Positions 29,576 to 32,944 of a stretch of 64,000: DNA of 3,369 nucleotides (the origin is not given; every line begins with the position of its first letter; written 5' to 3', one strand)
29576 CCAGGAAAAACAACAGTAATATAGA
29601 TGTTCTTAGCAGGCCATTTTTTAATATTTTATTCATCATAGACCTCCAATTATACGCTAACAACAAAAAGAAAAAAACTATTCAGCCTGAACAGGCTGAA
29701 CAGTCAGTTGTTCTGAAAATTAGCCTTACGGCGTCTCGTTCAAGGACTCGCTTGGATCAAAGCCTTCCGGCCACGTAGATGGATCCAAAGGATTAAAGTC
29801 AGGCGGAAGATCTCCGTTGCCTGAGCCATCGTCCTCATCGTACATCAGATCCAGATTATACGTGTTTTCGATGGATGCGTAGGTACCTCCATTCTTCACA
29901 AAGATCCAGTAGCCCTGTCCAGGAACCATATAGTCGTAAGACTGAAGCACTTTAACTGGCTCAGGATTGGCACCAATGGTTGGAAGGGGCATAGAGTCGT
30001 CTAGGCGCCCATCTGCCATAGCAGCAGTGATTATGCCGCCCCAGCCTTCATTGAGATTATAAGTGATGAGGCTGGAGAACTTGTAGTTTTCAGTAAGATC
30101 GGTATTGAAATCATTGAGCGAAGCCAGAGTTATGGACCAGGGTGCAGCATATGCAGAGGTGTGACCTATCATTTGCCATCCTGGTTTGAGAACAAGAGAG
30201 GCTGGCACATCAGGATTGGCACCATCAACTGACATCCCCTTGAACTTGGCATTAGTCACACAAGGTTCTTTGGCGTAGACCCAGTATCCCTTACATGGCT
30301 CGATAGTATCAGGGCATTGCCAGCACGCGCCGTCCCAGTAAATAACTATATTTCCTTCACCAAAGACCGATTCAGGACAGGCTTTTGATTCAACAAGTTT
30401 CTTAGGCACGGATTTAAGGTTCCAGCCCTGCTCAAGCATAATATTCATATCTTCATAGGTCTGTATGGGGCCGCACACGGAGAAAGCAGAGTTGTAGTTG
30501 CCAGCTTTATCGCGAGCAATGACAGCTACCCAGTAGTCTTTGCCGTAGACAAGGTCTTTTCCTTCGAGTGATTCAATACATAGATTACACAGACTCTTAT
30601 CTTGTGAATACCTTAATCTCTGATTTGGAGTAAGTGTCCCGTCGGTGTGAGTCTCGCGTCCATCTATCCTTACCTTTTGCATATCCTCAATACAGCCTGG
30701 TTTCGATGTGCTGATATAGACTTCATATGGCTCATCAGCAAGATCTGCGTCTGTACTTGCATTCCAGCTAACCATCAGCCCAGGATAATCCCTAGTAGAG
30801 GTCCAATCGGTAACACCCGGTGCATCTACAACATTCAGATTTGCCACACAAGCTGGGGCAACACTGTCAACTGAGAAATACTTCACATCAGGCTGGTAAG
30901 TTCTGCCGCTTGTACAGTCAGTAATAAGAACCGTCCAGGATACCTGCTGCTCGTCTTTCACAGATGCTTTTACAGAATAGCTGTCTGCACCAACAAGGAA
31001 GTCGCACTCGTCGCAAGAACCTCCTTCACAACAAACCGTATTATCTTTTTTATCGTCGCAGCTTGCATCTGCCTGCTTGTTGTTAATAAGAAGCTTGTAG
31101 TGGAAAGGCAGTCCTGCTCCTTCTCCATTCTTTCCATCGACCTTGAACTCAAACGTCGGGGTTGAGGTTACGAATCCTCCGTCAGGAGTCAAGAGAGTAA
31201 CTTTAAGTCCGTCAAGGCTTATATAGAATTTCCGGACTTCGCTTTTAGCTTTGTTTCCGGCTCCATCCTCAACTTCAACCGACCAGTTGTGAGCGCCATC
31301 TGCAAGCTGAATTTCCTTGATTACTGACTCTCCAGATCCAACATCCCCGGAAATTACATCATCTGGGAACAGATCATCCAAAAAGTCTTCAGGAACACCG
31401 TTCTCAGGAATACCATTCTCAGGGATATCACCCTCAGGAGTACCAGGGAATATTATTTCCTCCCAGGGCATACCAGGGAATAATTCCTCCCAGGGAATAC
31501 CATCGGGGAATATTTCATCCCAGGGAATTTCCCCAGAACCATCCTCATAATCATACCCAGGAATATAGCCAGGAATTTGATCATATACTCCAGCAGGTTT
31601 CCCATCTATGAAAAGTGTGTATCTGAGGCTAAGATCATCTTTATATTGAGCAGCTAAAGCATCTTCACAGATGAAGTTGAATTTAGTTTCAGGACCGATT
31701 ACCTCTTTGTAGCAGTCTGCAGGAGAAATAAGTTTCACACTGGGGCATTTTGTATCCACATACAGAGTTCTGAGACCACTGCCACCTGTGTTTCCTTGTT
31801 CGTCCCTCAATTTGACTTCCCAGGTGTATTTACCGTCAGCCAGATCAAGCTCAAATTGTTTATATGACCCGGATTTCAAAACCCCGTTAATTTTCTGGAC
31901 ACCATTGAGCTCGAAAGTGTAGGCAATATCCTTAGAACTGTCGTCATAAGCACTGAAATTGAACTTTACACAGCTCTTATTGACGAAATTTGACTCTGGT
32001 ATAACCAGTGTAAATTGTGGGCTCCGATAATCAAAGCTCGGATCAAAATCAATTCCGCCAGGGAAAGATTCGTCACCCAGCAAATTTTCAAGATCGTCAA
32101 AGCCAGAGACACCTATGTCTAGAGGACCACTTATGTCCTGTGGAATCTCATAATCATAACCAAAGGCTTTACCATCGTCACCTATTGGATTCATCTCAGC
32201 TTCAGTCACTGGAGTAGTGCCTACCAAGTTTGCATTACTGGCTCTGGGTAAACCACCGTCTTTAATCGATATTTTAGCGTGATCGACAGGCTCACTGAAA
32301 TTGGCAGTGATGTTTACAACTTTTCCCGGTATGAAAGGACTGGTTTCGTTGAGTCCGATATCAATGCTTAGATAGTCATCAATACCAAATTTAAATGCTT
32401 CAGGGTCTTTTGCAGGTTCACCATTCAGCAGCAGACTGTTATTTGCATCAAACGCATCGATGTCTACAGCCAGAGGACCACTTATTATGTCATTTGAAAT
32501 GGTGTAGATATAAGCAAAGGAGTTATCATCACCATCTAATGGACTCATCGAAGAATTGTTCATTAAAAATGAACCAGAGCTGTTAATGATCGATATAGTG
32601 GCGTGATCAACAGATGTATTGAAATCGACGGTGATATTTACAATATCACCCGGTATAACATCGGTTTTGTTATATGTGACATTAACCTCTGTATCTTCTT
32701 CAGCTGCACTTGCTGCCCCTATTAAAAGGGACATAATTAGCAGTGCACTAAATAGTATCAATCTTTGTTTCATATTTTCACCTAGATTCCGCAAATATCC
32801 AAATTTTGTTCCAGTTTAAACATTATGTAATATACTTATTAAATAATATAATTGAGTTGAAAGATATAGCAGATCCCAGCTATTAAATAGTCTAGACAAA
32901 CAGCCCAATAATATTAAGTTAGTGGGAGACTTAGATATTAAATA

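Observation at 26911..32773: Four-gene cell-surface operon mixing anchored and unanchored beta-sandwich proteins: candidate archaeal surface scaffold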

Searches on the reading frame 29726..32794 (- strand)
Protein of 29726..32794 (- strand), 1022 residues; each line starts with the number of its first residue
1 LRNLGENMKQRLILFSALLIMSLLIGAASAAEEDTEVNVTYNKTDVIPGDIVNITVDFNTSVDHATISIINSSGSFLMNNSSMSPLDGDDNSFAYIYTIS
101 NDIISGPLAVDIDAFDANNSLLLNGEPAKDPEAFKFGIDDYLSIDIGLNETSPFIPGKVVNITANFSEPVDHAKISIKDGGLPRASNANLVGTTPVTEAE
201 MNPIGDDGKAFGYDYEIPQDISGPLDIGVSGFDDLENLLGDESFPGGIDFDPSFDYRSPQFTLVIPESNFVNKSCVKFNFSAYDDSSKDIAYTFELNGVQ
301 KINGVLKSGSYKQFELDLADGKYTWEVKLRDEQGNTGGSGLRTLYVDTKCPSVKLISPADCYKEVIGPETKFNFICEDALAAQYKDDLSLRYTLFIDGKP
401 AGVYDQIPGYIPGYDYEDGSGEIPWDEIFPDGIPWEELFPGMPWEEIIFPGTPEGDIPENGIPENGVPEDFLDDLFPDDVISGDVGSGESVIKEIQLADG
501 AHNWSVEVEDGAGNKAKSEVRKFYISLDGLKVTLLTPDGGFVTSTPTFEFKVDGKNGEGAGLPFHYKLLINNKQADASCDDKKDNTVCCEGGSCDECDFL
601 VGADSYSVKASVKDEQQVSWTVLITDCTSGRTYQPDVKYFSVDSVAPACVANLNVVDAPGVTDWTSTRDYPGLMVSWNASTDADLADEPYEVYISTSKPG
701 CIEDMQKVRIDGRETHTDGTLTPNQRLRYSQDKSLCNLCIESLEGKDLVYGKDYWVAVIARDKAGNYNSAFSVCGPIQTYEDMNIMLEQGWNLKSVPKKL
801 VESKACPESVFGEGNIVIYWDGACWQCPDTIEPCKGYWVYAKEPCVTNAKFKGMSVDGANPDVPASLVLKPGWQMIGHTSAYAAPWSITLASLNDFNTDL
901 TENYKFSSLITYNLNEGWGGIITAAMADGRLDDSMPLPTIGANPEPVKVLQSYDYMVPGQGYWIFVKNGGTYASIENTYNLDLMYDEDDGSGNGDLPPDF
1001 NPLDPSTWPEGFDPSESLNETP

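Call 3: search_protein_families(library=pfam, proteins=[window:29726-32794:-], max_evalue=0.1)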
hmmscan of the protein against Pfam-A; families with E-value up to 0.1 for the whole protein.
window:29726-32794:- (1022 aa): 2 families
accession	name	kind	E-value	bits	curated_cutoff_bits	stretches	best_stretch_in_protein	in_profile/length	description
PF19077.6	Big_13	-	3.7e-11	43.9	27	2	269-348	22-102/102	Bacterial Ig-like domain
PF25162.1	DUF7827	-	0.019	15.5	27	1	33-91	5-62/120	Domain of unknown function (DUF7827)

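Call 4: search_protein_families(library=ncbifam, proteins=[window:29726-32794:-], max_evalue=0.1)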
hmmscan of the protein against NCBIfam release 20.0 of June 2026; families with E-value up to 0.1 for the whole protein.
window:29726-32794:- (1022 aa): 1 family
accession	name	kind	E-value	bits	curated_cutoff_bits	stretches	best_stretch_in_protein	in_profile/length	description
NF033510.3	Ca_tandemer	repeat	0.012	16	50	0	496-515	76-95/96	Ca2+-stabilized repeat-containing adhesin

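Call 19: find_homologous_proteins(query=window:29726-32773:-, region=740-1015)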
Query window:29726-32773:-, residues 740-1015 (276 aa): 78 proteins with E <= 0.001 among 966 candidates.
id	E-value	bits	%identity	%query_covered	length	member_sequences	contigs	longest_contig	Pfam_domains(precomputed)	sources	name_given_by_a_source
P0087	4.4e-183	626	98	98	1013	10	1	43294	PF19077.7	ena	-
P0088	1.7e-173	594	92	99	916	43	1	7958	PF19077.7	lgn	-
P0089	3.8e-112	393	71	88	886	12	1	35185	PF19077.7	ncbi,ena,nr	ncbi:MAG: Ig-like domain-containing protein [Methanosarcina sp.]|nr:Ig-like domain-containing protei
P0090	3.9e-112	393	66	97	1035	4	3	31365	PF19077.7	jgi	jgi:hypothetical protein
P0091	4.7e-112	392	66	97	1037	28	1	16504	PF19077.7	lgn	-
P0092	1.5e-111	391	65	96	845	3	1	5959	-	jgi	-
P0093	3.1e-111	390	72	86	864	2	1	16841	PF19077.7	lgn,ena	-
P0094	5.1e-111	389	65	98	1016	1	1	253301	PF19077.7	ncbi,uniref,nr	ncbi:hypothetical protein EQO05_06630 [Methanosarcina sp. MSH10X1]|uniref:hypothetical protein n=1 T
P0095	3.7e-109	383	64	98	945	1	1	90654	-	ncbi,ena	-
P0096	5.2e-108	379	64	96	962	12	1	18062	PF19077.7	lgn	-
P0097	1.3e-107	378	68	86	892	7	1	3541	PF19077.7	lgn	-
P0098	2.4e-107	377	63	99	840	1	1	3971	PF19077.7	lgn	-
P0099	7.1e-105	369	61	97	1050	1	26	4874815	PF19077.7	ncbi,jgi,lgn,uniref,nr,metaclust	ncbi:hypothetical protein MSBRW_2638 [Methanosarcina barkeri str. Wiesmoor]|uniref:Uncharacterized p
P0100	4.7e-104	366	62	95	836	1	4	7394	PF19077.7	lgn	-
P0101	4.0e-101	356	68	87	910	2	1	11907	-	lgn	-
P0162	9.6e-35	138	41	83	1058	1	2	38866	PF22433.4,PF19077.7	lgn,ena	-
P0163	1.1e-27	115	37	83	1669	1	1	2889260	PF27332.1,PF13750.13,PF09136.17,PF22501.2,PF19077.7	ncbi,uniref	ncbi:beta strand repeat-containing protein [Methanolobus sp. WCC5]|uniref:beta strand repeat-contain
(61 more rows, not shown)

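Call 20: find_encoding_contigs(protein=P0163, flank=10000, max_places=3)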
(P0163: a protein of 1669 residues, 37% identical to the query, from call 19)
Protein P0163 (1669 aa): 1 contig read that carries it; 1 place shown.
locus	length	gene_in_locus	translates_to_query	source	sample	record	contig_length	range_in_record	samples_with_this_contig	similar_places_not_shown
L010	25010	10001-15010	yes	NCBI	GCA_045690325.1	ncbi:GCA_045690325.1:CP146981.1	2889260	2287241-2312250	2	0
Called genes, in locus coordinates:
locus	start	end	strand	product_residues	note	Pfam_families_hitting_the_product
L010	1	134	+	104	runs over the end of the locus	PF00355:Rieske, PF13806:Rieske_2 (weak)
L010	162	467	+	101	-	PF00355:Rieske, PF13806:Rieske_2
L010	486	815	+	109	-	PF00355:Rieske, PF13806:Rieske_2, PF22543:Rieske_4 (weak)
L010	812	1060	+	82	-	PF00462:Glutaredoxin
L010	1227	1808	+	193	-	PF00881:Nitroreductase, PF14512:TM1586_NiRdase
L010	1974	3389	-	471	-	PF00148:Oxidored_nitro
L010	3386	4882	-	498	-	PF00148:Oxidored_nitro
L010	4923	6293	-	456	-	PF00148:Oxidored_nitro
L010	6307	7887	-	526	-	PF00148:Oxidored_nitro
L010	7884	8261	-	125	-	PF00543:P-II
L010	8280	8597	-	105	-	PF00543:P-II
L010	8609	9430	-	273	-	PF00142:Fer4_NifH, PF01656:CbiA, PF02374:ArsA_ATPase (weak), PF10609:ParA (weak), PF13614:AAA_31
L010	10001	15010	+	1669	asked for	PF13750:Big_3_3 (faint), PF09136:Glucodextran_B (faint), PF27332:TP_0781 (faint), PF22501:DUF6991 (faint), PF19077:Big_13 (weak)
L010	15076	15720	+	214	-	-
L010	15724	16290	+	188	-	-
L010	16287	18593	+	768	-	PF12733:Cadherin-like (faint), PF19077:Big_13 (faint), PF24421:Ig_J (faint), PF27332:TP_0781 (faint), PF09136:Glucodextran_B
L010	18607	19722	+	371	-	-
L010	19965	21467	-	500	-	PF12161:HsdM_N, PF02384:N6_Mtase, PF07669:Eco57I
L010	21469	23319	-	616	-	PF03235:GmrSD_N, PF07510:GmrSD_C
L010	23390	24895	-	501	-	-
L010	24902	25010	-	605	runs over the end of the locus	PF01420:Methylase_S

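Call 21: find_encoding_contigs(protein=P0162, flank=10000, max_places=3)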
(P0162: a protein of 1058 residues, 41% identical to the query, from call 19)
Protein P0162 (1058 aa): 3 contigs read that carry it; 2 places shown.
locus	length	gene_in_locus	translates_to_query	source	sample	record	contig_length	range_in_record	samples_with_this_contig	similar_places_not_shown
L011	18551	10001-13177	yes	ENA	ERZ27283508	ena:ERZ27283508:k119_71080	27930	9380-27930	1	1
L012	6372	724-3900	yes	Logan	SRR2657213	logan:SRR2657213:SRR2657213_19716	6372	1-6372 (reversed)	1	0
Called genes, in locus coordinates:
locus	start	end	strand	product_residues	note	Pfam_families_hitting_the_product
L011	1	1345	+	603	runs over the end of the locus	PF01855:POR_N, PF00037:Fer4 (faint), PF02775:TPP_enzyme_C, PF13237:Fer4_10 (weak), PF14697:Fer4_21 (weak)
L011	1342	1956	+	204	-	PF01558:POR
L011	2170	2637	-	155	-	PF00160:Pro_isomerase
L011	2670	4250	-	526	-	PF01751:Toprim (weak), PF13155:Toprim_2 (faint), PF13662:Toprim_4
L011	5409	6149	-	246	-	PF23023:Anti-Pycsar_Apyc1 (faint), PF00753:Lactamase_B, PF12706:Lactamase_B_2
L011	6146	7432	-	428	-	PF00004:AAA, PF07728:AAA_5 (faint), PF17862:AAA_lid_3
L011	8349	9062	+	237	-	PF01259:SAICAR_synt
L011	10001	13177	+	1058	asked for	PF19077:Big_13 (faint), PF22433:MtxA_IG-like (faint)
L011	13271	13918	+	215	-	-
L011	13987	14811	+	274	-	-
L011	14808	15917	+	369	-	-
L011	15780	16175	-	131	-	-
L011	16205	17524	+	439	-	PF01368:DHH, PF02272:DHHA1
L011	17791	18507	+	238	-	PF00117:GATase, PF07685:GATase_3 (faint), PF07722:Peptidase_C26 (weak)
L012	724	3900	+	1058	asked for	PF19077:Big_13 (faint), PF22433:MtxA_IG-like (faint)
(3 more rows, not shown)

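Call 32: search_solved_structures(query=window:29726-32773:-, max_evalue=1)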
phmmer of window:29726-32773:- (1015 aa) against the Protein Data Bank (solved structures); distinct sequences matched with E-value up to 1: 2.
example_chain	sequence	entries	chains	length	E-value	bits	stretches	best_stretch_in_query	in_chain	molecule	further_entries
5h29_A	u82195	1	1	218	0.13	13.2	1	732-829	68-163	Thioredoxin reductase/glutathione-related protein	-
2gi4_A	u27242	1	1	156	0.86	10.5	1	544-627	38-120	possible phosphotyrosine protein phosphatase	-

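Call 45: search_protein_families(library=pfam, proteins=[L010:10001-15007:+, L010:16287-18590:+, L010:18607-19719:+, L011:10001-13174:+], max_evalue=1)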
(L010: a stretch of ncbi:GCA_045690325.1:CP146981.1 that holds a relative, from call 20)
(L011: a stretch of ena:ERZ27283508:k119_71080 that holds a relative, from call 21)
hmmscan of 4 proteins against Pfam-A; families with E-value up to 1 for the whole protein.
L010:10001-15007:+ (1669 aa): 11 families
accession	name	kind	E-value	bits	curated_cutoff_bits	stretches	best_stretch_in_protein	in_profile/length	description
PF19077.6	Big_13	-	1e-51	174.1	27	10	863-911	52-102/102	Bacterial Ig-like domain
PF13750.12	Big_3_3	-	2.6e-23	82.9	27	5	1165-1248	11-96/157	Bacterial Ig-like domain (group 3)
PF09136.16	Glucodextran_B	-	1.1e-13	51.4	27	6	1227-1281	21-75/83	Glucodextranase, domain B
PF24421.1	Ig_J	-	3.6e-05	24.3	29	2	754-816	43-103/104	Tip attachment protein J, Ig-like domain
PF09829.14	DUF2057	-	0.0002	22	24.2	0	1046-1090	10-53/192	Uncharacterized protein conserved in bacteria (DUF2057)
PF14263.11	DUF4354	-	0.00023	21.5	25.5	0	1077-1118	60-101/123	Domain of unknown function (DUF4354)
PF07495.19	Y_Y_Y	-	0.00067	20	26.6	2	677-707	24-55/65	Y_Y_Y domain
PF12245.14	Big_3_2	-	0.082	13.5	23.3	0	685-715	90-121/122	Bacterial Ig-like domain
PF13860.13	FlgD_ig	-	0.12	12.8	27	0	1056-1089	3-36/79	FlgD Ig-like domain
PF05223.17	MecA_N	-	0.17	12.6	22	0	1263-1300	50-87/117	NTF2-like N-terminal transpeptidase domain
PF18911.6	PKD_4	-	0.18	12.3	27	1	672-707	44-77/85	PKD domain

L010:16287-18590:+ (768 aa): 14 families
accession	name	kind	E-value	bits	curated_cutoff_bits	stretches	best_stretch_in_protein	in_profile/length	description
PF09136.16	Glucodextran_B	-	1.3e-52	176.1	27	4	547-620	7-82/83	Glucodextranase, domain B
PF19077.6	Big_13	-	4.4e-20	72.5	27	4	469-539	29-102/102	Bacterial Ig-like domain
PF24421.1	Ig_J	-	2.4e-08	34.4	29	2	340-369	70-99/104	Tip attachment protein J, Ig-like domain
PF12733.13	Cadherin-like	-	4.4e-07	30.7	24.2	4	554-612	25-80/89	Cadherin-like beta sandwich domain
PF04025.18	RemA-like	-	0.0018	18.8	26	0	337-357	36-56/73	Extracellular matrix regulatory protein A-like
PF18713.7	DUF5645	-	0.0018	18.7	26.8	1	156-191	53-88/125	Domain of unknown function (DUF5645)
PF00924.24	MS_channel_2nd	-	0.002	18.6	20.2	0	555-578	24-47/68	Mechanosensitive ion channel, beta-domain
PF22768.1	SPP1_Dit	-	0.023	15.3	25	0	276-356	2-85/97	Siphovirus-type tail component, C-terminal domain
PF02494.22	HYR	-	0.04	14.7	21.7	1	289-363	2-74/81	HYR domain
PF15418.12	DUF4625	-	0.076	13.7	27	0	591-619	102-130/131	Domain of unknown function (DUF4625)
PF14244.12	Retrotran_gag_3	-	0.17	12.1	24.1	0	328-338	11-21/48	gag-polypeptide of LTR copia-type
PF06084.16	Cytomega_TRL10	-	0.18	12.3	20.2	0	429-463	46-80/149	Cytomegalovirus TRL10 protein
PF24273.1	TRASH_HVO_1752_C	-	0.24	12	27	0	322-337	10-25/47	HVO_1752, C-terminal TRASH domain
PF18776.7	Hexapep_loop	-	0.25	11.5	31.5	0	339-344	13-18/24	Hexapeptide repeat including loop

L010:18607-19719:+ (371 aa): 2 families
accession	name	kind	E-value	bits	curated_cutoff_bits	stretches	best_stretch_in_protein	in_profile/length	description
PF16351.10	DUF4979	-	0.026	15.3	28.9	1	244-308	55-118/165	Domain of unknown function (DUF4979)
PF13584.12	BatD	-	0.041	15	24.1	1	35-112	4-70/92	BatD DUF11 like domain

L011:10001-13174:+ (1058 aa): 7 families
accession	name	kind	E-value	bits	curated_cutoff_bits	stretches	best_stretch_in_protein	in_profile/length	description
PF19077.6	Big_13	-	6e-09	36.8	27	3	619-649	71-101/102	Bacterial Ig-like domain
PF22433.2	MtxA_IG-like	-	5.9e-05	23.3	26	1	465-509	26-69/83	Magnetotaxis protein MtxA, Immunoglobulin-like domain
PF25788.1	Ig_Rha78A_N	-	8.4e-05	23.2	27.4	1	777-851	17-92/105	Rha78A-like, N-terminal immunoglobulin domain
PF22898.2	NOMO1-like_1st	-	0.0059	17.1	27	0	259-302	31-75/85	BOS complex subunit NOMO1-like, first beta sandwich domain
PF00041.27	fn3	-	0.012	16.2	25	1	779-854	15-79/84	Fibronectin type III domain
PF13750.12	Big_3_3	-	0.11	12.7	27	0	485-559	4-79/157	Bacterial Ig-like domain (group 3)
PF13754.12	Big_3_4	-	0.12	12.8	27.3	0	621-655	32-66/106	Domain of unknown function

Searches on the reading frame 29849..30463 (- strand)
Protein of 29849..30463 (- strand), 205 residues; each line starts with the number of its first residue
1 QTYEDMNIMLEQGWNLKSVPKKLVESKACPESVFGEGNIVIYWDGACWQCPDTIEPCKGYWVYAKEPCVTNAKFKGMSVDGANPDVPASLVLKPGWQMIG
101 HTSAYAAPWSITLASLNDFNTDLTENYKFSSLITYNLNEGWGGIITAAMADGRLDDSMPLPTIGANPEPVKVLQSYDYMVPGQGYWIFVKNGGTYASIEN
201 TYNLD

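Call 45: search_protein_families(library=pfam, proteins=[window:29849-30463:-], max_evalue=1)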
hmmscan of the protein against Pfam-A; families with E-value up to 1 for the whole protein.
window:29849-30463:- (205 aa): 0 families

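Call 52: predict_structure(alignment_id=A3)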
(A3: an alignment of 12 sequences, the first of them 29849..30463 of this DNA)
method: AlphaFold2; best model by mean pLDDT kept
length: 205 residues; sequences in the alignment: 12
mean_pLDDT: 39.1   pTM: 0.32
mean pLDDT of the five models: 39.1, 35.7, 35.0, 35.0, 34.7
residues with pLDDT >= 90: 0; 70-90: 0; 50-70: 27; < 50: 178
segments of 3 or more residues with pLDDT < 50: 1-26, 33-93, 95-97, 99-104, 116-176, 191-205
pLDDT, mean of each block of 10 residues (from residue 1): 30 44 46 46 33 34 40 26 32 49 51 48 43 43 39 32 28 43 50 35 25
secondary structure, 60 per line:
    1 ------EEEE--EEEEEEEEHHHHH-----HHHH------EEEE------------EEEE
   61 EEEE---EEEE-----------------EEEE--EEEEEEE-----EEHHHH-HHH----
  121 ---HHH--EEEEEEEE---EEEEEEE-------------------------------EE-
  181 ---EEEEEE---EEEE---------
elements in order: E7-10 E13-20 H21-25 H31-34 E41-44 E57-64 E68-71 E89-92 E95-101 H109-112 E129-136 E140-146 E184-189 E193-196
